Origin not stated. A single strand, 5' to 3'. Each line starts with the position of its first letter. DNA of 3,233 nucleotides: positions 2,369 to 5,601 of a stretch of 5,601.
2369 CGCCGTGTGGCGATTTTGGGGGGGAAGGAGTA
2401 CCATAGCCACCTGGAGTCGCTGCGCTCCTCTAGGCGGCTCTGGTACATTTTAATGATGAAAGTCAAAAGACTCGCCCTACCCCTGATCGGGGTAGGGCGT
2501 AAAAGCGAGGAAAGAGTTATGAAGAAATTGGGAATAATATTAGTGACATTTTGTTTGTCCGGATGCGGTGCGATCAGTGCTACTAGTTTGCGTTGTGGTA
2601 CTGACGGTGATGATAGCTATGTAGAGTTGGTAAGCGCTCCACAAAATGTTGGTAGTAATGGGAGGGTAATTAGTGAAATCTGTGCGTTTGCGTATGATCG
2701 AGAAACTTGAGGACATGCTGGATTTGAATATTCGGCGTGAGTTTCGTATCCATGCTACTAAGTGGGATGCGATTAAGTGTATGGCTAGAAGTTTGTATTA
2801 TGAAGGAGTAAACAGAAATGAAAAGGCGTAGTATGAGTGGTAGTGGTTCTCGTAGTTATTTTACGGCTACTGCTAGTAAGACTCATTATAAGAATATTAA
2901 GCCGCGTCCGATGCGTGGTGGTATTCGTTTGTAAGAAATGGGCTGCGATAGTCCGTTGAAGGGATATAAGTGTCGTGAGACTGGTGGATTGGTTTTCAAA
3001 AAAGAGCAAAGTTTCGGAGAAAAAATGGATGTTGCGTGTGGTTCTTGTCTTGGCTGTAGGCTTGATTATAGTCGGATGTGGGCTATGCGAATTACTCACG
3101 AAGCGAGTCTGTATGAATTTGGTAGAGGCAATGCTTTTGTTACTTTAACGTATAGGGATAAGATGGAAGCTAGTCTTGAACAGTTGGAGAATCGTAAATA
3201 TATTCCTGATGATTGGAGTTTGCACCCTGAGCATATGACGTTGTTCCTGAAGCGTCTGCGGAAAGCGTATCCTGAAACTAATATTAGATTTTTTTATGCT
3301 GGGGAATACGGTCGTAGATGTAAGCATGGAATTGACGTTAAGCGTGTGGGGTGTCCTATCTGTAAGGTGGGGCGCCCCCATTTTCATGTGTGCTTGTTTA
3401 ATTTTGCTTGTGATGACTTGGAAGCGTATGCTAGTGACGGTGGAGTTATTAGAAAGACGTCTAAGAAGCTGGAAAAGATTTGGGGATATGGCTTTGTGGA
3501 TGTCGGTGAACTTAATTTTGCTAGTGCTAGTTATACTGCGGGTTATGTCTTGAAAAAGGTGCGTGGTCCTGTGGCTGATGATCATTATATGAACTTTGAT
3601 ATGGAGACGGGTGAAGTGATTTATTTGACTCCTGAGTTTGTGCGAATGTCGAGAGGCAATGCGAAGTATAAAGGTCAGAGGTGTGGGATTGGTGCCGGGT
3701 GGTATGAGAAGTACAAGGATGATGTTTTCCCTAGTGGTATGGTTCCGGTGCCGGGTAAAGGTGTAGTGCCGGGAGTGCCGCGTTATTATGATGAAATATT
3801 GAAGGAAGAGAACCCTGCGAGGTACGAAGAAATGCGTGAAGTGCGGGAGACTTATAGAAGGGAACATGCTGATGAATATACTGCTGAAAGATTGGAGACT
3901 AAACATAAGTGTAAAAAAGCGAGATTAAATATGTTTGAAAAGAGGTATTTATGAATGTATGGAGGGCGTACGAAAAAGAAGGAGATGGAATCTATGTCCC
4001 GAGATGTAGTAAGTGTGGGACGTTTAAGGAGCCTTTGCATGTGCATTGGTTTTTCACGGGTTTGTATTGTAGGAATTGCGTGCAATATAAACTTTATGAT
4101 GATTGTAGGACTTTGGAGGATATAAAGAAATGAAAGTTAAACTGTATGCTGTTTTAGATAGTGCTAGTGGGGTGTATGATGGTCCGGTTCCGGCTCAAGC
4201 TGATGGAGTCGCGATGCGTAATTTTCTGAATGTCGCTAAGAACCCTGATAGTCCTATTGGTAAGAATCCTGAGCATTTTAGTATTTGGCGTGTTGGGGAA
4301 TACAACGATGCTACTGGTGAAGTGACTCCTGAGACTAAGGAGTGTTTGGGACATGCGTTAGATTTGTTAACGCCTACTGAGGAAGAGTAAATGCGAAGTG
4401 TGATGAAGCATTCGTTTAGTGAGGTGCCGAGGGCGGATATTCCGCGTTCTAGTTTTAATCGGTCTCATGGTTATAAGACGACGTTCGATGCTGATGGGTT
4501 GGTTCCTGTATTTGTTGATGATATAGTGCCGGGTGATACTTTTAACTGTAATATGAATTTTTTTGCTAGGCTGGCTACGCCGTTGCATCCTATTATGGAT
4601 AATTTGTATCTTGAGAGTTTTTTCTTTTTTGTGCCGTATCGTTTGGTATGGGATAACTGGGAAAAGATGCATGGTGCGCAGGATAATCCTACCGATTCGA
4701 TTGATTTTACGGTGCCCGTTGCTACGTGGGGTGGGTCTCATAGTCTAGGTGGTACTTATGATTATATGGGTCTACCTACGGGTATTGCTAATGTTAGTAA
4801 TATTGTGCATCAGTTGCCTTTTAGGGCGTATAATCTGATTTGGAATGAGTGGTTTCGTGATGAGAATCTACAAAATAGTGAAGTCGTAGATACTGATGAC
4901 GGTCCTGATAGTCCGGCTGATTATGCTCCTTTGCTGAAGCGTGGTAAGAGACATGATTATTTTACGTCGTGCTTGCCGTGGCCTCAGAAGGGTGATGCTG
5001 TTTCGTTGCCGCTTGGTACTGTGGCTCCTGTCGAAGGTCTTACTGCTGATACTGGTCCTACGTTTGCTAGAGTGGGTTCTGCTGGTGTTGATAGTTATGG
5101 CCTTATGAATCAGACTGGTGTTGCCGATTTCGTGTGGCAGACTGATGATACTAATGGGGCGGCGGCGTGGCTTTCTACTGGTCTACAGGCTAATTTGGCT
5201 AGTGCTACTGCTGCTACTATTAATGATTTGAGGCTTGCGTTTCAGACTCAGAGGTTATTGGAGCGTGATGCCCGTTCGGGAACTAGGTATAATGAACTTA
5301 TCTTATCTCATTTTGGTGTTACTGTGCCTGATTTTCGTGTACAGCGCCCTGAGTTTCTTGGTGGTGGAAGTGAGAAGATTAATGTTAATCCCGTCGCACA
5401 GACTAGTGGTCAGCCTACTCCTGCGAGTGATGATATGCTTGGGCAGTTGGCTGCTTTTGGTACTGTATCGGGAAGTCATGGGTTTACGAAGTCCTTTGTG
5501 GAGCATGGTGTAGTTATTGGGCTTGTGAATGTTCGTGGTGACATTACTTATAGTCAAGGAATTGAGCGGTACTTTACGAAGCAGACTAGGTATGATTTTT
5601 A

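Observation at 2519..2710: Small outer-membrane-type lipoprotein encoded by a microvirus: candidate lysis or superinfection-exclusion factor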

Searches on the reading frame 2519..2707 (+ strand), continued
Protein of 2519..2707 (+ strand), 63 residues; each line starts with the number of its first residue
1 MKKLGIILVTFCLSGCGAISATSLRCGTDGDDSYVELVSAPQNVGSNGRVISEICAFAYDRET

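Call 43: get_annotated_region(hit=H17, flank=6000)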
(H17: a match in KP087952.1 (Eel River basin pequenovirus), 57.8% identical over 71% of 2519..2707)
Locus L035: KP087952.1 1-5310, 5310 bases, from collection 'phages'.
description: Eel River basin pequenovirus isolate c19758, complete genome.
organism: Eel River basin pequenovirus (NCBI taxid 1609634)
taxonomy: Viruses; Monodnaviria; Sangervirae; Phixviricota; Malgrandaviricetes; Petitvirales; Microviridae
host: -; source: cold methane seep sediment; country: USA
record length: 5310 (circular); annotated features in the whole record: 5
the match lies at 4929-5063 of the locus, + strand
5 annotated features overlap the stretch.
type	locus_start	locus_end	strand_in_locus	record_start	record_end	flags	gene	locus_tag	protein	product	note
CDS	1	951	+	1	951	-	-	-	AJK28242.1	putative replication initiation protein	-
CDS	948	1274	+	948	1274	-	-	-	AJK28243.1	putative nonstructural protein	-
CDS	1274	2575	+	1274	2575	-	-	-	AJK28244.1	putative major capsid protein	-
CDS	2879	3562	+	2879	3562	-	-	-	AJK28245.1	putative minor capsid protein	-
CDS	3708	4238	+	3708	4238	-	-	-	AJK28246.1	putative minor capsid protein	-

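Call 44: get_annotated_region(hit=H18, flank=6000)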
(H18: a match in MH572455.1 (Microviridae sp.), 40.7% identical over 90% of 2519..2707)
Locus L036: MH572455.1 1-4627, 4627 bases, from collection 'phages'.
description: Microviridae sp. isolate SD_MC_9, complete genome.
organism: Microviridae sp. (NCBI taxid 2202644)
taxonomy: Viruses; Monodnaviria; Sangervirae; Phixviricota; Malgrandaviricetes; Petitvirales; Microviridae
host: Ciona robusta; source: Ciona robusta intestinal tract; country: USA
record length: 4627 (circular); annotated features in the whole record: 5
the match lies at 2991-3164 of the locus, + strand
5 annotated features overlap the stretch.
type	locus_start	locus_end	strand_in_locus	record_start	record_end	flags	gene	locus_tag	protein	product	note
CDS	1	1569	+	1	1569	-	-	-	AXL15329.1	major capsid protein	similar to PHA00363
CDS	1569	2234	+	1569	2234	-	-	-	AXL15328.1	DNA pilot protein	similar to PHA00327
CDS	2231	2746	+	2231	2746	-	-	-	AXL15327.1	internal scaffolding protein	similar to PHA00099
CDS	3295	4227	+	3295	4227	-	-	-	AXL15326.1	replication initiator protein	similar to PHA00330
CDS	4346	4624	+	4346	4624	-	-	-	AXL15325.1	nonstructural protein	similar to PHA00198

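Call 48: find_related_loci(query=A3, collection=genome_contigs, flank=10000)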
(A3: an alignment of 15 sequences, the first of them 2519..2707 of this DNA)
Query A3 (63 aa) in genome_contigs; peptide patterns used: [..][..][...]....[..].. (x = any residue, [..] = any of these).
14 stretches matched a pattern, but none encodes a relative of the query by tblastn (E <= 1e-3).

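Call 58: search_protein_families(library=pfam, alignment_id=A2, max_evalue=1)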
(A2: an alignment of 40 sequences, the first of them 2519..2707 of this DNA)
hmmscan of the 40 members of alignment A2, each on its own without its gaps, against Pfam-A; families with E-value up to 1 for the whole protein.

A. member 1, window:2519-2707:+ (63 aa): 0 families

B. families by the number of members that match (of 40 scanned): 8 families
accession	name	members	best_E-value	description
PF08139.17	LPAM_1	7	0.021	Prokaryotic membrane lipoprotein lipid attachment site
PF13627.12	LptM_cons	4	0.03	LPS-assembly lipoprotein LptM, conserved region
PF20487.3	DUF6726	3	0.066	Family of unknown function (DUF6726)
PF16386.10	DUF4995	1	0.019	Domain of unknown function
PF13978.11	DUF4223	1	0.1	Protein of unknown function (DUF4223)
PF09307.15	MHC2-interact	1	0.12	CLIP, MHC2 interacting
PF16710.10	CTXphi_pIII-N1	1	0.15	N-terminal N1 domain of Vibrio phage CTXphi pIII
PF24432.1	DUF7555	1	0.25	Family of unknown function (DUF7555)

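Call 59: search_protein_families(library=phrogs, alignment_id=A2, max_evalue=0.1)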
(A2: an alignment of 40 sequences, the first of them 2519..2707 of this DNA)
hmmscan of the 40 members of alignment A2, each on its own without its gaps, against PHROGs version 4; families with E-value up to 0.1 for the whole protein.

A. member 1, window:2519-2707:+ (63 aa): 1 family
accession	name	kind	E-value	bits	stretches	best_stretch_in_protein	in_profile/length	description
phrog_1119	-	moron, auxiliary metabolic gene and host takeover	0.067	14.6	1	1-26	1-26/78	Cor superinfection exclusion protein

B. families by the number of members that match (of 40 scanned): 19 families
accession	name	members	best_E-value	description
phrog_3641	-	4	0.00045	-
phrog_1119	-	3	0.00013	Cor superinfection exclusion protein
phrog_1804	-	3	0.011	Rz-like spanin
phrog_7772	-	2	0.0074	-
phrog_8256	-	1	0.0021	-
phrog_902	-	1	0.0042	-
phrog_18989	-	1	0.0098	-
phrog_29859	-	1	0.013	-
phrog_20914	-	1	0.015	-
phrog_32855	-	1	0.016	-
phrog_1275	-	1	0.023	Rz-like spanin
phrog_8372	-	1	0.024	-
phrog_13189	-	1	0.038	-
phrog_14073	-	1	0.039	-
phrog_23484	-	1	0.068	-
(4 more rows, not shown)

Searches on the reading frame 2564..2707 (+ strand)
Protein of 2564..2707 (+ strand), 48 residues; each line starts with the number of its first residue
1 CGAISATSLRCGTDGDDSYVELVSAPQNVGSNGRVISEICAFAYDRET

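Call 73: predict_structure(alignment_id=A4)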
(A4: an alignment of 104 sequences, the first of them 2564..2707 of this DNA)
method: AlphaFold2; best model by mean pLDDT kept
length: 48 residues; sequences in the alignment: 104
mean_pLDDT: 62.9   pTM: 0.33
mean pLDDT of the five models: 62.9, 59.6, 59.4, 59.3, 57.8
residues with pLDDT >= 90: 0; 70-90: 14; 50-70: 30; < 50: 4
segments of 3 or more residues with pLDDT < 50: 46-48
pLDDT, mean of each block of 10 residues (from residue 1): 58 80 61 60 52
secondary structure, 60 per line:
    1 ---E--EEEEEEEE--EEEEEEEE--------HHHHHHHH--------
elements in order: E7-14 E17-24 H33-40

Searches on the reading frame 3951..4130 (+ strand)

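Call 4: search_protein_families(library=pfam, proteins=[window:3951-4130:+], max_evalue=1)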
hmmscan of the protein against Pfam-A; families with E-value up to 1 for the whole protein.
window:3951-4130:+ (60 aa): 3 families
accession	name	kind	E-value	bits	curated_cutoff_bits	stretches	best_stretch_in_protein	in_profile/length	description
PF00086.23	Thyroglobulin_1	-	0.033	14.1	20.6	1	8-27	16-35/67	Thyroglobulin type-1 repeat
PF24463.1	DUF7577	-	0.084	12.9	28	0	39-45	18-24/27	Domain of unknown function (DUF7577)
PF11261.13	IRF-2BP1_2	-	0.09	12.8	26.8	1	18-50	4-36/52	Interferon regulatory factor 2-binding protein zinc finger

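Call 6: search_protein_families(library=phrogs, proteins=[window:3951-4130:+], max_evalue=1)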
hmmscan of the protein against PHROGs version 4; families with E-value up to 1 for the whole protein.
window:3951-4130:+ (60 aa): 1 family
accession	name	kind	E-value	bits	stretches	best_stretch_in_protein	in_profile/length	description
phrog_22176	-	unknown function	0.16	13.4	1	6-28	38-60/90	-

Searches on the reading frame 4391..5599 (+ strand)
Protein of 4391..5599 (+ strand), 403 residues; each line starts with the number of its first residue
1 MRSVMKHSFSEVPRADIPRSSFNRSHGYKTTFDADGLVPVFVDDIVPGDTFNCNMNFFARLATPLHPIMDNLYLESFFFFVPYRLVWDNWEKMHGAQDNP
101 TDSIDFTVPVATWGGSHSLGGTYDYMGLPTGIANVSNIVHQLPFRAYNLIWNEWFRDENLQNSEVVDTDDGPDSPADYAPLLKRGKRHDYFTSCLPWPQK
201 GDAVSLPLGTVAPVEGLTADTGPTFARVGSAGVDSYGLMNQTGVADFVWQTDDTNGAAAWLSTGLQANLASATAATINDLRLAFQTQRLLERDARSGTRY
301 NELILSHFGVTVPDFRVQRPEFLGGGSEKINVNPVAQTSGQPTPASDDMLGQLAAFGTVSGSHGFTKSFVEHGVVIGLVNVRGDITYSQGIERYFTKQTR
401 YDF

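Call 53: find_related_loci(query=window:4391-5599:+, collection=viral_contigs, flank=6000)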
Query window:4391-5599:+ (403 aa) in viral_contigs; peptide patterns used: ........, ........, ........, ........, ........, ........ (x = any residue, [..] = any of these).
599 stretches matched a pattern (row limit reached: there are more); 593 encode a relative of the query (tblastn E <= 1e-3); the best 80 are kept; 80 distinct loci.
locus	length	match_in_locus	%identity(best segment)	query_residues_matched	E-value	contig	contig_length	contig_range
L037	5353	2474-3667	74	1-403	0e+0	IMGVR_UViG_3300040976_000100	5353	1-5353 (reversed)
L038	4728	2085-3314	65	6-403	5e-172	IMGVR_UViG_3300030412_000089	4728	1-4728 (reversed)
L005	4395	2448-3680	66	1-403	6e-172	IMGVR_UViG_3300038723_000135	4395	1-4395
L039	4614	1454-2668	63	6-403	7e-163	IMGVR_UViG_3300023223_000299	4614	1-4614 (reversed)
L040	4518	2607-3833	62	6-403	6e-163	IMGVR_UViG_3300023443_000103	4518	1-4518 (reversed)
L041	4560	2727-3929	58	1-403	7e-155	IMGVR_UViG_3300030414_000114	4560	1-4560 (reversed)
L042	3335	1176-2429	59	2-403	4e-157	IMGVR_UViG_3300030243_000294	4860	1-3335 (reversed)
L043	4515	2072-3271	59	1-403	6e-154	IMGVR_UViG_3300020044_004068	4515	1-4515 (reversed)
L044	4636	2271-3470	60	2-403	2e-153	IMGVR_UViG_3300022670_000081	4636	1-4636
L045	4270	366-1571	58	3-403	2e-151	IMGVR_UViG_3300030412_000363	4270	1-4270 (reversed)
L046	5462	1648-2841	58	2-403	1e-147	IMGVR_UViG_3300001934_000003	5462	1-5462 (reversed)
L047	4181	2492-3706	58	2-403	4e-150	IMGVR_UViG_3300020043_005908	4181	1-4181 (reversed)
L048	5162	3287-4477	58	1-403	9e-148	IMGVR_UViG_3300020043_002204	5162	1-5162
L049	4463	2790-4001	56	2-403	3e-148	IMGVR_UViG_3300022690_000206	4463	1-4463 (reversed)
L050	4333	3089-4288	57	2-403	9e-149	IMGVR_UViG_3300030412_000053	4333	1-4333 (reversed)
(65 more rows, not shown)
